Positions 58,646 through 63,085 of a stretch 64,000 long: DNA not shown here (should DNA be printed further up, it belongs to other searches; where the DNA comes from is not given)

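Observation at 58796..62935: Lower-GC Mrr-nuclease + STAND NTPase + helical sensor gene: Avs-like antiviral candidate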

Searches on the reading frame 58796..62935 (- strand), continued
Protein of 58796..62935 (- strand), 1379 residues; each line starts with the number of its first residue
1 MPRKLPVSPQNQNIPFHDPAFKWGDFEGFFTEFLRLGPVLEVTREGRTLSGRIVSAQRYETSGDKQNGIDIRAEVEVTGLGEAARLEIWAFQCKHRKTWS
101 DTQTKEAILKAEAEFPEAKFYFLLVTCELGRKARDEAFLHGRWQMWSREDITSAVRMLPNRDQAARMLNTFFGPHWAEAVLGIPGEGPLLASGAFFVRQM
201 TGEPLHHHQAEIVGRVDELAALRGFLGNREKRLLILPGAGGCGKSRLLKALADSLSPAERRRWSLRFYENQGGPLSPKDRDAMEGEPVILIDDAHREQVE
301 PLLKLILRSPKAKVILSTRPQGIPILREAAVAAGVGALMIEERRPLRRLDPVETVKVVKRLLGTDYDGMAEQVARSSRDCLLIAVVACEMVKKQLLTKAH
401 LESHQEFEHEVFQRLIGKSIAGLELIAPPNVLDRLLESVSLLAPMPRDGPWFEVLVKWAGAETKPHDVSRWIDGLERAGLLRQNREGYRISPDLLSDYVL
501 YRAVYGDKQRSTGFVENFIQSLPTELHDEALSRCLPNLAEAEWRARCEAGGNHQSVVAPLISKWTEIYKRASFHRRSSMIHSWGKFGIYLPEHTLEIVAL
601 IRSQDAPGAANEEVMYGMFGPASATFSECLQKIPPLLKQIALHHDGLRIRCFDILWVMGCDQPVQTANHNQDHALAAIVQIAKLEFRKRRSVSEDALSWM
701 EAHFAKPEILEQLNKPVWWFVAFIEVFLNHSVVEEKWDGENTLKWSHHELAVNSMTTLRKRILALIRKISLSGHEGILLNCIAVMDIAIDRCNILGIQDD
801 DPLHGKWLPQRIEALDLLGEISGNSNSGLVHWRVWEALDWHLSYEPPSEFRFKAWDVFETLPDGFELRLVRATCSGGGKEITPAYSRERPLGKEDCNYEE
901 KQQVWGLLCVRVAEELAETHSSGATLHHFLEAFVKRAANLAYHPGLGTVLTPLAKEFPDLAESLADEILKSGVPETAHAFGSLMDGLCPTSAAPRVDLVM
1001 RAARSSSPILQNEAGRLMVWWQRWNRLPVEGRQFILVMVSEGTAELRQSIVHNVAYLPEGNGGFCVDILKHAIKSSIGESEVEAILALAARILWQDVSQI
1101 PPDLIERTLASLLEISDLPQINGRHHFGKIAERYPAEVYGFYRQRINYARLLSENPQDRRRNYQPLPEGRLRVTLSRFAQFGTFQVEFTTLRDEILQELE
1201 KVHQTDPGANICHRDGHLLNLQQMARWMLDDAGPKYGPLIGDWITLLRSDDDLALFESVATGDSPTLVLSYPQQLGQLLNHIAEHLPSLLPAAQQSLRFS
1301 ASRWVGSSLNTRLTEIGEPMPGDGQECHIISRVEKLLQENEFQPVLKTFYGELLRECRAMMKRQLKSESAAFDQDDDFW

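Call 33: search_solved_structures(query=A1, max_evalue=1, show_alignments=3)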
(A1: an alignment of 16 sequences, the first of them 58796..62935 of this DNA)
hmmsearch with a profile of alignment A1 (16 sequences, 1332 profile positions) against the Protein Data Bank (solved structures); distinct sequences matched with E-value up to 1: 23.
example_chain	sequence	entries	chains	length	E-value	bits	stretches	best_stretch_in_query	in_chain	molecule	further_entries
5i9g_C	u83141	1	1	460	1.1e-08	36.3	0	928-986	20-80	pentatricopeptide repeat protein dPPR-U8C2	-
5i9d_A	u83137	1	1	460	1.1e-08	36.3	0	928-986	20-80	pentatricopeptide repeat protein dPPR-U8A2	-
5i9f_A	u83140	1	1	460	1.8e-08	35.6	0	928-986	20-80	pentatricopeptide repeat protein dPPR-U10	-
5i9h_A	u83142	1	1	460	2.3e-08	35.3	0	928-986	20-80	pentatricopeptide repeat protein dPPR-U8G2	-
2qgz_A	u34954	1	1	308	0.0061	17.3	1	209-284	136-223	Putative primosome component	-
9pe1_E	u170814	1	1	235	0.0066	17.2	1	193-245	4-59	GTP-binding protein RHO1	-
9h2l_A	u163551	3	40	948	0.037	14.7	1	204-272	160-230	NB-ARC domain-containing protein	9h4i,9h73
6mfv_A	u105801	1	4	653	0.14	12.8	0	275-314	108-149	tetratricopeptide repeat sensor PH0952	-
5x06_E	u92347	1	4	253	0.35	11.5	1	208-283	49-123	DnaA regulatory inactivator Hda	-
1cqx_A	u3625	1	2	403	0.54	10.8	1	886-966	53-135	FLAVOHEMOPROTEIN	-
3ozu_A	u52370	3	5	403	0.54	10.8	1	886-966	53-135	Flavohemoprotein | Flavohemoglobin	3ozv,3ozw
4xc6_A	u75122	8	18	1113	0.61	10.7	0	193-242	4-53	Isobutyryl-CoA mutase fused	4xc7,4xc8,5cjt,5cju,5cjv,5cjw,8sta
8ssl_A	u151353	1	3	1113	0.61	10.7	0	193-242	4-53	Fused isobutyryl-CoA mutase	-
2vhj_A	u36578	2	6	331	0.67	10.5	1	222-282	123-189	NTPASE P4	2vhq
1w44_A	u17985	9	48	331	0.67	10.5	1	222-282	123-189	NTPASE P4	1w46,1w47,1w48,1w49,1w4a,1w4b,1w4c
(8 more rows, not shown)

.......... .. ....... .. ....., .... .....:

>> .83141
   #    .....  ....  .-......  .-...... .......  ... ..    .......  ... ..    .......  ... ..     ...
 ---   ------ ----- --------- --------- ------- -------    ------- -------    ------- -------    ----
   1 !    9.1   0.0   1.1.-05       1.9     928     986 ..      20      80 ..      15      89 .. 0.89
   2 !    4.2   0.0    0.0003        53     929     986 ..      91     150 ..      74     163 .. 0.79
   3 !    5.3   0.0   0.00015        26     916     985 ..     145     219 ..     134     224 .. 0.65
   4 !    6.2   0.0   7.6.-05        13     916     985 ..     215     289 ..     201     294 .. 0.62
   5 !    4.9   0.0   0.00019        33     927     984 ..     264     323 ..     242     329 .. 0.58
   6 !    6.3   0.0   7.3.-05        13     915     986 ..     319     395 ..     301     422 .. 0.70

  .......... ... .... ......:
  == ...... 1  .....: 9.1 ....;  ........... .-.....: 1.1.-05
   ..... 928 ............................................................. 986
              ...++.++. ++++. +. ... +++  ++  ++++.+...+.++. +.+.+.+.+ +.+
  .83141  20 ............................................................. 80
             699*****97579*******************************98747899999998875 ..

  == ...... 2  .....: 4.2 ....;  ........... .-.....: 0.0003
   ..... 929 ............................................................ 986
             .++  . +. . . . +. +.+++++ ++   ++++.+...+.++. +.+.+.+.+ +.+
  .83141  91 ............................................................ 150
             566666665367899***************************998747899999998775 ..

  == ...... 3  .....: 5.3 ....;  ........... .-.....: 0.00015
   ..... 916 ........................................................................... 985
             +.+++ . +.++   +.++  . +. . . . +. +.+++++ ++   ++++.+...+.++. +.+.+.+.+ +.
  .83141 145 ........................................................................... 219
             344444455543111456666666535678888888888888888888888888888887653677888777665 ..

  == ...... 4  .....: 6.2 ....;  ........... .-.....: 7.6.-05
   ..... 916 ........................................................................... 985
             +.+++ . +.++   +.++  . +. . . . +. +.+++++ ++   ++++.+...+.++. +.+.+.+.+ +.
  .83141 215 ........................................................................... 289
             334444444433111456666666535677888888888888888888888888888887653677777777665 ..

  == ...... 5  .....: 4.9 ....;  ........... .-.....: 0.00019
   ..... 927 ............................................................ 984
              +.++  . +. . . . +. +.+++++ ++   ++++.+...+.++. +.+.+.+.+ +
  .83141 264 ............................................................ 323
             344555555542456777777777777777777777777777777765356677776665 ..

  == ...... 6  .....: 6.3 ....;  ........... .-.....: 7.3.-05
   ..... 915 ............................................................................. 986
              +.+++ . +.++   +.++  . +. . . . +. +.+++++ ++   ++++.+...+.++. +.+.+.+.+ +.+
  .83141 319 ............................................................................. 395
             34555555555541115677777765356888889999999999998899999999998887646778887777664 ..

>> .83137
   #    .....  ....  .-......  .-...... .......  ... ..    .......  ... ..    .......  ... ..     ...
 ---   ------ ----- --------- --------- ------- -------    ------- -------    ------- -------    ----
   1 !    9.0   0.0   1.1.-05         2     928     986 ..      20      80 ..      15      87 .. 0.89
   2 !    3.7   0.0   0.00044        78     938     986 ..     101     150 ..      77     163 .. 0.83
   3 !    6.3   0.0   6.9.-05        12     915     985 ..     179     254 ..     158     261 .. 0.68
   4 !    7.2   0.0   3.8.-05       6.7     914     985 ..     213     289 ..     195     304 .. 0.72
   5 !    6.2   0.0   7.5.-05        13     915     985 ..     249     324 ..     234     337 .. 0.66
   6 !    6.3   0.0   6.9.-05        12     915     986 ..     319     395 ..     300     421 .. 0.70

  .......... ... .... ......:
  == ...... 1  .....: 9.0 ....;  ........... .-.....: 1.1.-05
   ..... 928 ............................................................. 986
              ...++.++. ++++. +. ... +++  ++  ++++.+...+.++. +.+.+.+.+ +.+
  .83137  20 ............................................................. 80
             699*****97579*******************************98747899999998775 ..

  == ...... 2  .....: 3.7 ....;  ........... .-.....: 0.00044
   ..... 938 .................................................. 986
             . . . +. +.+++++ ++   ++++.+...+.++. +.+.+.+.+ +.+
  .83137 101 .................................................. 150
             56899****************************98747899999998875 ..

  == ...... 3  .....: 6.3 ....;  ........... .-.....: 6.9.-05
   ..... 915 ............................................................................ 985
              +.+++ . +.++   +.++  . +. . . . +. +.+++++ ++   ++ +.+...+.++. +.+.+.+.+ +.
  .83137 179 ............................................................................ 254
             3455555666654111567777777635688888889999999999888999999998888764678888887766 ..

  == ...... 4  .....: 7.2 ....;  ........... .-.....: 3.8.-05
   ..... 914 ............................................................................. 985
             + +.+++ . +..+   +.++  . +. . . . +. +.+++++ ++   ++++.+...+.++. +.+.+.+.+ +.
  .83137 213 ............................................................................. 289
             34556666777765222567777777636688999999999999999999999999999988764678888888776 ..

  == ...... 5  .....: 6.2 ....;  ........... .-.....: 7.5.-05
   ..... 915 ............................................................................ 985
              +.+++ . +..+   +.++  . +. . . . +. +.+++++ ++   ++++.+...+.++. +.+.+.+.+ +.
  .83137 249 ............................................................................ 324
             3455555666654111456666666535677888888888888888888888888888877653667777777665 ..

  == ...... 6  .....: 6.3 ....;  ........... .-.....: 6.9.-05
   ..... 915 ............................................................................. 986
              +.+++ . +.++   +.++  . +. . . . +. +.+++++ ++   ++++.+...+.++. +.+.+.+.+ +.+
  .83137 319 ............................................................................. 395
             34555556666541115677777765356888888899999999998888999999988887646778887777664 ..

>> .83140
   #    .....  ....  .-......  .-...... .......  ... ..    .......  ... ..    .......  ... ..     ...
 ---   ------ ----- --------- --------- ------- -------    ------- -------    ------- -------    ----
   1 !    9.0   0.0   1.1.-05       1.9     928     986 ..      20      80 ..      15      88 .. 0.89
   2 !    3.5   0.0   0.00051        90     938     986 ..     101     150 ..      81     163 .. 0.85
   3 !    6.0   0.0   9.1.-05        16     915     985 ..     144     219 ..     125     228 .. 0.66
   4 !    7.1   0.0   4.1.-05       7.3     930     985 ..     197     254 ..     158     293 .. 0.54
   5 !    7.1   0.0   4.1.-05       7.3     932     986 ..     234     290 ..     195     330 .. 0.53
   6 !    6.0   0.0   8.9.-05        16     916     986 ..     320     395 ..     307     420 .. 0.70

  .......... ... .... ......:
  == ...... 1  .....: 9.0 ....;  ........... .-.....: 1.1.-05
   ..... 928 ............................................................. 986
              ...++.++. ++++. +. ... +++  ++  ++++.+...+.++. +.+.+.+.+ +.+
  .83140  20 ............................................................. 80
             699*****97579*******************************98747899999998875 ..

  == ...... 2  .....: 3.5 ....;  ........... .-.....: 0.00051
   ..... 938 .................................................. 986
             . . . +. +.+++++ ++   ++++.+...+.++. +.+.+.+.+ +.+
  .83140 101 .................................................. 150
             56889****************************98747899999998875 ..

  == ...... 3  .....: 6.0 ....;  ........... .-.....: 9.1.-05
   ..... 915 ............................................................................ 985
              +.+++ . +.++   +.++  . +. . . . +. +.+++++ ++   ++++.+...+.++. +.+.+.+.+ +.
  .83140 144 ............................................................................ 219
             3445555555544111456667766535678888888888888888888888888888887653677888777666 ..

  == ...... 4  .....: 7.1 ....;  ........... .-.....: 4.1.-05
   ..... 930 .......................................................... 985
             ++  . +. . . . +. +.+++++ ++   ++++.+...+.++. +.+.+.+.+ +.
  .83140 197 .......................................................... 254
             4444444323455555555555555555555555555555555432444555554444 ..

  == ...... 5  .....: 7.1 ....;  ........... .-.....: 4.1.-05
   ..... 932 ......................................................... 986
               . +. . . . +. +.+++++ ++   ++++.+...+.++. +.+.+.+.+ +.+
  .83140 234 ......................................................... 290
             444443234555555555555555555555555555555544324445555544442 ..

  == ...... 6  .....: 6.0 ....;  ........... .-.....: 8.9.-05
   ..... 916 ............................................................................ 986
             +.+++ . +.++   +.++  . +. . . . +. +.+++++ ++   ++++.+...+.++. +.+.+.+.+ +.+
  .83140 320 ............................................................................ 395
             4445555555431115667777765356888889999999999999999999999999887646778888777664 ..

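Call 57: find_homologous_proteins(query=A2, max_evalue=0.00001)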
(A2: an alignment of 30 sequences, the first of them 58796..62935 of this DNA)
Query A2 (30 sequences) (1379 aa, profile of the alignment): 41 proteins with E <= 0.00001 among 8000 candidates.
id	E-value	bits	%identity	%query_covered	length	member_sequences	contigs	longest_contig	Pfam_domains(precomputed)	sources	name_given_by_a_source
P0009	0.0e+0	1680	31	71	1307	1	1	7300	PF25199.2,PF13191.13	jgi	jgi:hypothetical protein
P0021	0.0e+0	1672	30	52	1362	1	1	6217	PF12844.14,PF01381.29,PF13560.13,PF04471.19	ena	-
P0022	0.0e+0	1670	30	52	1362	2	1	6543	PF12844.14,PF01381.29,PF13560.13,PF04471.19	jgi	jgi:transcriptional regulator with XRE-family HTH domain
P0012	0.0e+0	1666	28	84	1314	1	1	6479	-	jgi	jgi:hypothetical protein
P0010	0.0e+0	1660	29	83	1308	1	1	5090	PF04471.19,PF13191.13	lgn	-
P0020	0.0e+0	1646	26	73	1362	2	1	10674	PF12844.14,PF01381.29,PF13560.13,PF04471.19,PF25199.2,PF13191.13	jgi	jgi:transcriptional regulator with XRE-family HTH domain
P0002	0.0e+0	1636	48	100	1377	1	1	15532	PF25199.2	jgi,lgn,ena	jgi:hypothetical protein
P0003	0.0e+0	1628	46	100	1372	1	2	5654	PF25199.2,PF13191.13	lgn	-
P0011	0.0e+0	1618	29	71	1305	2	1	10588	PF19760.5,PF25199.2,PF13191.13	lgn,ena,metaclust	metaclust:\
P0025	0.0e+0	1616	24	84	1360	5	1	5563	PF01381.29,PF13560.13,PF04471.19,PF13191.13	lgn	-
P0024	0.0e+0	1613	24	81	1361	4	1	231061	PF01381.29,PF13560.13,PF25199.2,PF13191.13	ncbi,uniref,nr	ncbi:helix-turn-helix domain-containing protein [Terrabacter sp. Soil811]|uniref:helix-turn-helix do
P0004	0.0e+0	1611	46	100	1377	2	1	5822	PF25199.2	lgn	-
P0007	0.0e+0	1609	43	100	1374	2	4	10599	PF25199.2,PF13191.13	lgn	-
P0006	0.0e+0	1607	44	100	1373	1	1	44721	PF25199.2,PF13191.13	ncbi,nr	ncbi:MAG: ATP-binding protein [Verrucomicrobiaceae bacterium]|nr:ATP-binding protein [Verrucomicrobi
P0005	0.0e+0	1602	45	100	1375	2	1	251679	PF25199.2,PF13191.13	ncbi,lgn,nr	ncbi:MAG: hypothetical protein CJBNEKGG_01886 [Prosthecobacter sp.]|nr:hypothetical protein [Prosthe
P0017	0.0e+0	1579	24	83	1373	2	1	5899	PF12844.14,PF01381.29,PF13560.13,PF25199.2,PF13191.13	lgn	-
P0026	0.0e+0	1573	27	50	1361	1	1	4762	PF01381.29,PF13560.13,PF04471.19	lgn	-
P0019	0.0e+0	1540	26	48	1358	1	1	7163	PF01381.29,PF13560.13,PF25199.2,PF13191.13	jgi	jgi:transcriptional regulator with XRE-family HTH domain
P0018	0.0e+0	1533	22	81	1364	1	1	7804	PF12844.14,PF01381.29,PF05729.19,PF01637.25,PF13560.13,PF04471.19,PF25199.2,PF13191.13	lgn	-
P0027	0.0e+0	1419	23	83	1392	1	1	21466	PF01381.29,PF13560.13,PF04471.19,PF25199.2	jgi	jgi:transcriptional regulator with XRE-family HTH domain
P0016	0.0e+0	1369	27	68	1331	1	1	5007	PF25199.2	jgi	jgi:hypothetical protein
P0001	0.0e+0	1369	100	94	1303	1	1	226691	-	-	-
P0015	0.0e+0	1365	26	83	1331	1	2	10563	PF25199.2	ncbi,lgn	-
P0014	0.0e+0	1311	26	82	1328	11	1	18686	PF25199.2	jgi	jgi:hypothetical protein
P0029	0.0e+0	1196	24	35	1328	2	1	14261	PF01381.29,PF04471.19,PF25199.2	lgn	-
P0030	2.4e-252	859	26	22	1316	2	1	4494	PF22733.2,PF25199.2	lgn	-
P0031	3.2e-149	517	25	42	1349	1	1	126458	PF04471.19,PF25199.2,PF13191.13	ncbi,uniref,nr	ncbi:hypothetical protein E0H26_21210 [Micromonospora zingiberis]|uniref:Restriction endonuclease ty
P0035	3.0e-9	53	21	7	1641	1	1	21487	PF05729.19,PF04471.19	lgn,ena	-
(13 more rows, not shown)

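Call 58: find_encoding_contigs(protein=P0024, flank=8000, max_places=1)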
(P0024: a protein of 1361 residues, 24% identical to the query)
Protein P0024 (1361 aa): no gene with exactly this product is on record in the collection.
